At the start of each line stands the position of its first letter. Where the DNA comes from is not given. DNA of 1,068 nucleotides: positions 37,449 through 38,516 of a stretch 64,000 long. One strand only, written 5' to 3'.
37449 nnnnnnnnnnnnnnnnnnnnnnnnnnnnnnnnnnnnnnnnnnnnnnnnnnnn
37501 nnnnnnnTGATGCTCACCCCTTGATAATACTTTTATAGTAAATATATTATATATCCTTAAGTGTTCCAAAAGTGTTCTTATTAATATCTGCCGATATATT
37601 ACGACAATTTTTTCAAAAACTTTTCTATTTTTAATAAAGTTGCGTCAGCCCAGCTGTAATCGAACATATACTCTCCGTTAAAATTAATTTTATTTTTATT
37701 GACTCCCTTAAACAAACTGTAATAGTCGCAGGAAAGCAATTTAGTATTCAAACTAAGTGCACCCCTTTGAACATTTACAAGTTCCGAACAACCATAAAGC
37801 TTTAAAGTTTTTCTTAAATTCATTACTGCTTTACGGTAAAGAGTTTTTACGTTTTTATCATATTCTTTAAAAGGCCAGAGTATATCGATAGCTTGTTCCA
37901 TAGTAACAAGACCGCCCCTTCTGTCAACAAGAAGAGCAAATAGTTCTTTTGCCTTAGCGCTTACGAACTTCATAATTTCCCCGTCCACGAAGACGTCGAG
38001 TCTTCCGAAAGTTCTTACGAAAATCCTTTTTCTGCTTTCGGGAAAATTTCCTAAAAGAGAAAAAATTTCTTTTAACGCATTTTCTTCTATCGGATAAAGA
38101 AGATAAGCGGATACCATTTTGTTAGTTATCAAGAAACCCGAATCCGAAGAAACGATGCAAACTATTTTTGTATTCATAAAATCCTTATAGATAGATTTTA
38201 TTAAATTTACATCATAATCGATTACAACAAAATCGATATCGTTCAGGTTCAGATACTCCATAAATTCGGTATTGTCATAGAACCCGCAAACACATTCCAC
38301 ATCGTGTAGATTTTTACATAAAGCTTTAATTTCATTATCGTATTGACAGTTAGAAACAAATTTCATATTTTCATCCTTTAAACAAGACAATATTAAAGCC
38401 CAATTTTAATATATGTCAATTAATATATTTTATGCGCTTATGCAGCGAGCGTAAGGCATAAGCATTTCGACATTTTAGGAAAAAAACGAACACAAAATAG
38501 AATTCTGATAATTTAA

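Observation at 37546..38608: Six same-orientation GGAAC(A/G)(C/G) heptamers in three 11-bp-phased pairs flanking the SARP-like regulator gene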

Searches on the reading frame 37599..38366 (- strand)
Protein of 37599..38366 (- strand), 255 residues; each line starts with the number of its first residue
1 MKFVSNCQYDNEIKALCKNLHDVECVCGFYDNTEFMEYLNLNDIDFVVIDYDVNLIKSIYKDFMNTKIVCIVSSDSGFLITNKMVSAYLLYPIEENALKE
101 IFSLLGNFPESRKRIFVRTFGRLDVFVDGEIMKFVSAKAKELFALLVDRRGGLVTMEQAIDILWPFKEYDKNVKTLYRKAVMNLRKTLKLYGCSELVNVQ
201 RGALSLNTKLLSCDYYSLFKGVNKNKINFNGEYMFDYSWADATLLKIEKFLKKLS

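Call 6: search_protein_families(library=pfam, proteins=[window:37599-38366:-], max_evalue=0.1)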
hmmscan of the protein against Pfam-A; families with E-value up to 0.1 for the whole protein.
window:37599-38366:- (255 aa): 2 families
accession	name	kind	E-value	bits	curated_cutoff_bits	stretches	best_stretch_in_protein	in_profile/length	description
PF00486.34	Trans_reg_C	-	0.023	15.2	26.2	1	136-198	7-68/77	Transcriptional regulatory protein, C terminal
PF09929.15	DUF2161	-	0.089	13.4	27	0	171-224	52-106/118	Putative PD-(D/E)XK phosphodiesterase (DUF2161)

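Call 7: search_protein_families(library=ncbifam, proteins=[window:37599-38366:-], max_evalue=0.1)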
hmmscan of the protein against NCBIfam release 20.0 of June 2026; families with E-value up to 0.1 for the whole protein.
window:37599-38366:- (255 aa): 0 families

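Call 8: find_homologous_proteins(query=window:37599-38366:-)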
Query window:37599-38366:- (255 aa): 102 proteins with E <= 0.001 among 692 candidates.
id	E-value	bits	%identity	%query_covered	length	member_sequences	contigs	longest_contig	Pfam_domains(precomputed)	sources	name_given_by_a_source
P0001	2.6e-163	559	99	100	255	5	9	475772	-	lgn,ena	-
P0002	6.6e-48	181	43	91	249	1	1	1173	PF00072.31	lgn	-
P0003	1.4e-43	167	40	91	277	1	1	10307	PF00072.31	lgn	-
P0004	2.7e-43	166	41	89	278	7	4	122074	PF00072.31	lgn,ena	-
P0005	3.8e-43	166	37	94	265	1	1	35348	PF00072.31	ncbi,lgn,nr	ncbi:MAG TPA: response regulator [Ruminiclostridium sp.]|nr:response regulator [Ruminiclostridium sp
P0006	1.4e-42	164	38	93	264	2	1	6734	PF00072.31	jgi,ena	-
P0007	1.8e-42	163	39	89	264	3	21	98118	PF00072.31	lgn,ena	-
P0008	2.2e-42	163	37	94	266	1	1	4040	PF00072.31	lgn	-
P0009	1.3e-41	161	50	64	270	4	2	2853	PF00072.31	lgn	-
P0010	1.8e-41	160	40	84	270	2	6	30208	PF00072.31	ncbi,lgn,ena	-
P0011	2.9e-41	159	55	55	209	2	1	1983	PF00072.31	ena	-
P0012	6.5e-41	158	36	91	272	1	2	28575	PF00072.31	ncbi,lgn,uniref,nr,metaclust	ncbi:response regulator [Anaerovorax odorimutans]|uniref:response regulator n=1 Tax=Anaerovorax odor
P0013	3.1e-40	156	37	85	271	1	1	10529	-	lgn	-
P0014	5.7e-40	155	38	91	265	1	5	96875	PF00072.31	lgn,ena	-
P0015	6.2e-40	155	39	91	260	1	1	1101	PF00072.31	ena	-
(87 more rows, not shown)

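Call 9: search_solved_structures(query=window:37599-38366:-, max_evalue=10, show_alignments=2)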
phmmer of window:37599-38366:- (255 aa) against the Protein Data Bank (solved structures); distinct sequences matched with E-value up to 10: 7.
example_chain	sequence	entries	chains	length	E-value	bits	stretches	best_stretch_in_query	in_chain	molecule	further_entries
6xf1_B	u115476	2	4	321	0.92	11.9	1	115-199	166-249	FH1/FH2 domain-containing protein 1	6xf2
3dad_A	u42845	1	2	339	1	11.8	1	115-199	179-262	FH1/FH2 domain-containing protein 1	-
8q82_A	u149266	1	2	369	1.5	11.3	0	105-130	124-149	Photorhabdus luminescens subsp. laumondii TTO1 complete genome segment 3/17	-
3i71_A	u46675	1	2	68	1.9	10.9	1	138-185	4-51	Ethanolamine utilization protein eutK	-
8k60_I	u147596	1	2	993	1.9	10.9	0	119-188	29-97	Regulatory protein AfsR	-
8jke_I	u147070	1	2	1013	2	10.9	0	119-188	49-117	Regulatory protein AfsR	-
8hvr_I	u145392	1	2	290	2.5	10.5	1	119-188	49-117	Regulatory protein AfsR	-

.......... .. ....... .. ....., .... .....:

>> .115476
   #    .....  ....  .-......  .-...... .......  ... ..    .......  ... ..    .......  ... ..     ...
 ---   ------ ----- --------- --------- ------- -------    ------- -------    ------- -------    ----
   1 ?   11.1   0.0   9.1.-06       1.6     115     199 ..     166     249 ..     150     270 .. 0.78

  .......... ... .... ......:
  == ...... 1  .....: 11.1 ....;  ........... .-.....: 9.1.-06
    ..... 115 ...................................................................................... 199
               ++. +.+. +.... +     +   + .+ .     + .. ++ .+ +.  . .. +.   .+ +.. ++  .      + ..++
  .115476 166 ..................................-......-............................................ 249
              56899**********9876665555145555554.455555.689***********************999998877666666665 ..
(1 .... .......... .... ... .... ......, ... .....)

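Call 10: find_encoding_contigs(protein=P0001, flank=6000, max_places=4)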
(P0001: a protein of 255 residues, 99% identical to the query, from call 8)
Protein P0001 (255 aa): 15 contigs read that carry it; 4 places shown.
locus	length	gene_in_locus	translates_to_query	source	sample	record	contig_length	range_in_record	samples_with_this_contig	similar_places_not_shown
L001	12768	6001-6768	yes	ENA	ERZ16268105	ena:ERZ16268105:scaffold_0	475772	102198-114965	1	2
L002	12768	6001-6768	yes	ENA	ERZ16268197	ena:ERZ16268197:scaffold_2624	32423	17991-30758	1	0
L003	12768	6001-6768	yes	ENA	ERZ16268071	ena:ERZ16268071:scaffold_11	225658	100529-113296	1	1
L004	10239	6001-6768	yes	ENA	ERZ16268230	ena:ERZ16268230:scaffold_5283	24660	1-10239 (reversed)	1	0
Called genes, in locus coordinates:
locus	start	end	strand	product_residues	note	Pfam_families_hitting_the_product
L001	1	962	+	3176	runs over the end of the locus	PF07523:Big_3, PF13306:LRR_5, PF13855:LRR_8 (faint), PF13306:LRR_5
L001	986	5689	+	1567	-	PF07523:Big_3 (weak), PF13306:LRR_5, PF13855:LRR_8 (faint), PF13306:LRR_5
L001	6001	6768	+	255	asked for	-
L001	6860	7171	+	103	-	-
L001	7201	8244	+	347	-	PF17989:ALP_N, PF21523:ParM_N, PF21522:MreB-like_C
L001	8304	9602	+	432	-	-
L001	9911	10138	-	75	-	-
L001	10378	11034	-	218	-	PF02734:Dak2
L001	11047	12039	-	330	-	PF02733:Dak1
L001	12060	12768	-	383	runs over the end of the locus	PF00465:Fe-ADH, PF13685:Fe-ADH_2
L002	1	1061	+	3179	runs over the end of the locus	PF07523:Big_3, PF13306:LRR_5, PF13855:LRR_8 (faint), PF13306:LRR_5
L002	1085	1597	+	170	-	PF07523:Big_3 (weak)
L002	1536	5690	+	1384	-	PF13306:LRR_5, PF13855:LRR_8 (faint), PF13306:LRR_5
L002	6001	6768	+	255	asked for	-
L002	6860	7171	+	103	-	-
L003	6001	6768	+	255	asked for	-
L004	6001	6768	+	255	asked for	-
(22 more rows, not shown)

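Call 11: find_encoding_contigs(protein=P0004, flank=6000, max_places=3)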
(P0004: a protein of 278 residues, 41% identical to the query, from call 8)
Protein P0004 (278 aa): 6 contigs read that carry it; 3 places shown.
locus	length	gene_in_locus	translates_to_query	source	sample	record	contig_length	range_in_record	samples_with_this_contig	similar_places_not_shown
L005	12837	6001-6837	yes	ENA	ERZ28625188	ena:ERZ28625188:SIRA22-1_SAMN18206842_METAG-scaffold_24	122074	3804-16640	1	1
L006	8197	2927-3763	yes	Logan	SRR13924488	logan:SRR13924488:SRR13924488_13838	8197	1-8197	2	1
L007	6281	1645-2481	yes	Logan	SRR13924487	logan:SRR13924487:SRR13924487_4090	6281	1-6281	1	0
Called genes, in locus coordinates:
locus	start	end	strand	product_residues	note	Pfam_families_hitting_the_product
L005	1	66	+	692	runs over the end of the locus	PF03787:RAMPs (faint)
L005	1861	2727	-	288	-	-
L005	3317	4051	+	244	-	PF07505:DUF5131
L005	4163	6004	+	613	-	PF06580:His_kinase, PF02518:HATPase_c (weak)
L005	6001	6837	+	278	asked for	PF00072:Response_reg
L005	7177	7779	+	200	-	-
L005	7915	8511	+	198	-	-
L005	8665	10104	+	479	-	PF13620:CarboxypepD_reg (faint)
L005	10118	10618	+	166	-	PF00717:Peptidase_S24 (weak)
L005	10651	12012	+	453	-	-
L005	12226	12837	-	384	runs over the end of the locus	PF07690:MFS_1, PF12832:MFS_1_like, PF07690:MFS_1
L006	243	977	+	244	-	PF07505:DUF5131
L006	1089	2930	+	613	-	PF06580:His_kinase, PF02518:HATPase_c (weak)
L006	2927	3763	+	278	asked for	PF00072:Response_reg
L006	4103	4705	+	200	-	-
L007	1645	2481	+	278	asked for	PF00072:Response_reg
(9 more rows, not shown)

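Call 17: search_solved_structures(query=A2, max_evalue=0.01, show_alignments=0)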
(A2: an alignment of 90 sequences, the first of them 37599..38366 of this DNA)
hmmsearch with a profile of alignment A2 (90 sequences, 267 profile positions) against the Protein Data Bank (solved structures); distinct sequences matched with E-value up to 0.01: 322 (the best 60 are shown).
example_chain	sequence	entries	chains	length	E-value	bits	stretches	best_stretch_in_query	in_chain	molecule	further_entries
2qv0_A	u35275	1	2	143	5.5e-24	88.2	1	1-123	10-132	Protein mrkE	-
6m8o_A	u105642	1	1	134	3e-23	85.8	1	1-122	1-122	DNA-binding response regulator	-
6er7_A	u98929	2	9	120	1.2e-17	67.4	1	1-115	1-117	120aa long hypothetical chemotaxis protein (CheY)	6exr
6swf_A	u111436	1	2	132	1.8e-17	66.9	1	2-124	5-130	Two-component response regulator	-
6swb_A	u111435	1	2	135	2.1e-17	66.7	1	2-124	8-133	Two-component response regulator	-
9xzo_A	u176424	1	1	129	4.2e-17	65.7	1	2-115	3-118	De novo protein M1X0B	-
6ekg_Y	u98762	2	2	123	1.5e-16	63.9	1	2-114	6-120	Chemotaxis protein CheY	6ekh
7od9_B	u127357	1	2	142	1.6e-16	63.8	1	2-114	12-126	Response regulator receiver protein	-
3a0r_B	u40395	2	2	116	1.6e-16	63.8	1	2-115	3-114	Response regulator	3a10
3a0u_A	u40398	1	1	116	2.3e-16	63.3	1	2-115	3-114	Response regulator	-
1p2f_A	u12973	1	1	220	2.9e-16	62.9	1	2-192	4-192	Response Regulator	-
1tmy_A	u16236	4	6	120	1e-15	61.1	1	3-115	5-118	CHEY PROTEIN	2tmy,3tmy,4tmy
4iga_A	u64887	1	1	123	1.1e-15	61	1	3-115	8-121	Chemotaxis protein CheY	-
1u0s_Y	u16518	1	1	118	1.2e-15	60.9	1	3-115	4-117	Chemotaxis protein cheY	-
1dz3_A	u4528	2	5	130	2.3e-15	60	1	1-115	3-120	Stage 0 sporulation protein A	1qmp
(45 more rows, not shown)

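Call 18: find_related_loci(query=A2, collection=genome_contigs, flank=6000)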
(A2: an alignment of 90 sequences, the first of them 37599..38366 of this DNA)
Query A2 (255 aa) in genome_contigs; peptide patterns used: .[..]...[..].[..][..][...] (x = any residue, [..] = any of these).
600 stretches matched a pattern (row limit reached: there are more); 590 encode a relative of the query (tblastn E <= 1e-3); the best 80 are kept; 80 distinct loci.
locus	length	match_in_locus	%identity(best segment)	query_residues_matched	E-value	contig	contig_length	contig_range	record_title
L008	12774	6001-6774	38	10-253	2e-49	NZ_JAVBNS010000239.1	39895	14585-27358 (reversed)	MAG: Anaerosporobacter sp. isolate EPI_MAG_00087 c_000001750101, whole genome shotgun sequence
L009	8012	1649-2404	37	13-253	2e-47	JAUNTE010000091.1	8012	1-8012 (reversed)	MAG: Oscillospiraceae bacterium isolate S5M_St_58 NODE_2718_length_8012_cov_8.275732, whole genome shotgun sequence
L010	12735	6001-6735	36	12-243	3e-44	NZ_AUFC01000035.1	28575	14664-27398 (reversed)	Anaerovorax odorimutans DSM 5092 K292DRAFT_scaffold00032.32_C, whole genome shotgun sequence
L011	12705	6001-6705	36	17-243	1e-43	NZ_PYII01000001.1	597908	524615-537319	Enterocloster lavalensis strain KCTC 15153 scaffold_0, whole genome shotgun sequence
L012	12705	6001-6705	36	17-243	6e-43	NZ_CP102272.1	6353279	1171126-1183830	[Clostridium] asparagiforme DSM 15981 chromosome, complete genome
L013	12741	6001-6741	34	5-243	9e-43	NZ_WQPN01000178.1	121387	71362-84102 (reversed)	Clostridium sp. MCC353 NODE_390_length_121307_cov_52.098988, whole genome shotgun sequence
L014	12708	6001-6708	37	19-247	4e-42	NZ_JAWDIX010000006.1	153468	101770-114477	Anaerolentibacter hominis strain CSJ-1 CSJ-1_ctg06, whole genome shotgun sequence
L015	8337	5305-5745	45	111-255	2e-41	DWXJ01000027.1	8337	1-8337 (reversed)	MAG TPA_asm: Candidatus Dorea faecigallinarum isolate ChiHjej12B11-29902 ChiHjej12B11M5__C92192_L8337_SAMN08009878, whol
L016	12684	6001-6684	36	28-247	1e-41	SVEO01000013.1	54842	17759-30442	MAG: Lachnospiraceae bacterium isolate SIG308 NODE_13841_length_54842_cov_4.740181, whole genome shotgun sequence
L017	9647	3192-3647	49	94-247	1e-40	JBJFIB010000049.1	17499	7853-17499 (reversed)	MAG: Acutalibacteraceae bacterium isolate PUUB61_bin.007 NODE_1493_length_17499_cov_10.321257, whole genome shotgun sequ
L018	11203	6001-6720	36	17-247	9e-41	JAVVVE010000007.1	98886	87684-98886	MAG: Lachnospiraceae bacterium isolate CGS10Y2-bin71 NODE_164_length_98886_cov_10.085226, whole genome shotgun sequence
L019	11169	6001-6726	36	17-249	3e-40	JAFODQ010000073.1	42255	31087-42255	MAG: Clostridia bacterium isolate RGIG372 Dairy_cattle_Colon-4__c813157, whole genome shotgun sequence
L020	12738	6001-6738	36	17-253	6e-40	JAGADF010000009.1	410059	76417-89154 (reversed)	MAG: Clostridia bacterium isolate RGIG8336 Water_buffalos_Rumen.Co__c5113753, whole genome shotgun sequence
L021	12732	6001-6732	35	17-253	9e-40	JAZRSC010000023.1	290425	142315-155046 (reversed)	MAG: Acutalibacteraceae bacterium isolate T1900045349_YK20190039.MAGScoT_cleanbin_000011 SGB_6736_k141_390349, whole gen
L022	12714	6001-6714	36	19-248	1e-39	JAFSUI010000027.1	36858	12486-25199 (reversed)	MAG: Bacillota bacterium isolate RGIG3481 Goat_Rumen.Co__c2158535, whole genome shotgun sequence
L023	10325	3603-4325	34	18-248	1e-39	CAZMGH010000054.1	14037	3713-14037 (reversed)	MAG TPA_asm: uncultured Lachnospiraceae bacterium isolate SRP141132_co4_26 genome assembly, contig: NODE_4407_length_140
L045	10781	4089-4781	33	23-243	2e-37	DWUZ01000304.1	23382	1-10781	MAG TPA_asm: Candidatus Blautia ornithocaccae isolate ChiBcec1-3711 ChiBcec1__C90199_L23382_SAMN08009753, whole genome s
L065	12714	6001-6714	34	15-243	3e-36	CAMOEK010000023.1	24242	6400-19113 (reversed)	MAG: uncultured Lachnospiraceae bacterium isolate SRR873608_bin.78_metaWRAP_v1.3_MAG genome assembly, contig: NODE_5571_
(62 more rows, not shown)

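Call 26: predict_structure(alignment_id=A2)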
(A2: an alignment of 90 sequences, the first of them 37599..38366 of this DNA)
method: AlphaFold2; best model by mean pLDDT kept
length: 255 residues; sequences in the alignment: 90
mean_pLDDT: 90.8   pTM: 0.67
mean pLDDT of the five models: 90.8, 90.6, 90.0, 89.9, 89.7
residues with pLDDT >= 90: 192; 70-90: 43; 50-70: 17; < 50: 3
segments of 3 or more residues with pLDDT < 50: none
pLDDT, mean of each block of 10 residues (from residue 1): 92 89 86 95 93 93 90 74 85 90 70 86 94 98 98 98 97 98 98 98 96 91 67 97 96 89
secondary structure, 60 per line:
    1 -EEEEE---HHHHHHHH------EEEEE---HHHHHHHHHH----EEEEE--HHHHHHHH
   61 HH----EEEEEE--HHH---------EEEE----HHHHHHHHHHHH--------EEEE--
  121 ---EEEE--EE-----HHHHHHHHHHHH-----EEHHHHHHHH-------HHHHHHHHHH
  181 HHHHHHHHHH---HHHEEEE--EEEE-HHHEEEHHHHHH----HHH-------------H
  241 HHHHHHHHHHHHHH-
elements in order: E2-6 H10-17 E24-28 H32-41 E46-50 H53-62 E67-72 E87-90 H95-106 E115-118 E124-127 H137-148 H156-163 H171-190 E197-200 E203-206 E211-213 H214-219 H240-254
